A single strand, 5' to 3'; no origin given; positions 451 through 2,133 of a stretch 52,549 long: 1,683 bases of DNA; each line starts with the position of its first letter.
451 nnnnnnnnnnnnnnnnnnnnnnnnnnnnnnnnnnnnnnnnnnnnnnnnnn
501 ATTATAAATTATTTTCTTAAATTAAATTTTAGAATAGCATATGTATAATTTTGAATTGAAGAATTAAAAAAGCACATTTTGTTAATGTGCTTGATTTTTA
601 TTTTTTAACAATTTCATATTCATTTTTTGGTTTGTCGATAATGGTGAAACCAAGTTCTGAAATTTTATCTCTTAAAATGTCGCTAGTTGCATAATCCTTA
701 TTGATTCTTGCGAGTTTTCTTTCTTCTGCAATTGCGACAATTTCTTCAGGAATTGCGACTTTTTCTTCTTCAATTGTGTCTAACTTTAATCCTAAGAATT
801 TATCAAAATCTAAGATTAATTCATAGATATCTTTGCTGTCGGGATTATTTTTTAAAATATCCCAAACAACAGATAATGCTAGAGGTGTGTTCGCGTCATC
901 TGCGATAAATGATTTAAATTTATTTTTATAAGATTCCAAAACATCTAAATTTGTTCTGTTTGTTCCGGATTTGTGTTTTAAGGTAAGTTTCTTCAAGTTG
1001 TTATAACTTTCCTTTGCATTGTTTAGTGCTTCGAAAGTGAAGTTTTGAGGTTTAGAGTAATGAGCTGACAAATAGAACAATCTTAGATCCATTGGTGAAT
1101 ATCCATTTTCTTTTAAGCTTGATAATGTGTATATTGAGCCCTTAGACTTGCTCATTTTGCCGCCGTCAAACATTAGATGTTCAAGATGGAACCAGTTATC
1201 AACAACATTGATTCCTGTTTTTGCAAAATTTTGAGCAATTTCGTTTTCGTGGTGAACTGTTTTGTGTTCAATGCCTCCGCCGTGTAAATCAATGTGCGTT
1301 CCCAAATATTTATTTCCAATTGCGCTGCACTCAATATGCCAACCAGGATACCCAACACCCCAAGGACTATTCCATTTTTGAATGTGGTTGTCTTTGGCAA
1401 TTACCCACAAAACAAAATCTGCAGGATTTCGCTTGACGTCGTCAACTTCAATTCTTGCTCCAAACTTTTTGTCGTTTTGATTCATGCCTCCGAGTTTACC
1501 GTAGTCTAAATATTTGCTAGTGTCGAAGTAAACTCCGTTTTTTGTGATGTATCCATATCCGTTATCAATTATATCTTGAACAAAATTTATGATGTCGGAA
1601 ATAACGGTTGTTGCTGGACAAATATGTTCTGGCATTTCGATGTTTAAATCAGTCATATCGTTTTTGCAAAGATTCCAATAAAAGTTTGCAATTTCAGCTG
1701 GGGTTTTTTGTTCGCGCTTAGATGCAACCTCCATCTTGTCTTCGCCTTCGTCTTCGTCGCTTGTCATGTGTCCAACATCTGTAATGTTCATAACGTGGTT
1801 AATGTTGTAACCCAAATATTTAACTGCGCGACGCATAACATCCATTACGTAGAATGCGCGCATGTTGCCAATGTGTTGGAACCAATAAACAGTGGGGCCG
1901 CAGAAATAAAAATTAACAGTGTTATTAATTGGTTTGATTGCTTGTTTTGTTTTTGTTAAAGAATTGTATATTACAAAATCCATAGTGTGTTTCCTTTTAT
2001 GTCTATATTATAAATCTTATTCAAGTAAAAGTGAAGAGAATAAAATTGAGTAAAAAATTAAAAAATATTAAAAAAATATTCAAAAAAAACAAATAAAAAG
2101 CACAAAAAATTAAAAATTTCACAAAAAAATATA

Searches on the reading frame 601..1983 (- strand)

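Call 9: search_protein_families(library=pfam, proteins=[window:601-1983:-], max_evalue=0.01)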
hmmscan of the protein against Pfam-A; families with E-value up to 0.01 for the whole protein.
window:601-1983:- (461 aa): 3 families
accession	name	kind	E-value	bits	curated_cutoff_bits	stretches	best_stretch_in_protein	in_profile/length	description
PF01406.26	tRNA-synt_1e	-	1.8e-83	280.9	27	1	20-324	7-300/301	tRNA synthetases class I (C) catalytic domain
PF09334.17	tRNA-synt_1g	-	1.6e-08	34.2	20.1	1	256-321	307-370/391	tRNA synthetases class I (M)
PF01921.24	tRNA-synt_1f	-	2.8e-06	26.9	27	1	264-338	274-343/360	tRNA synthetases class I (K)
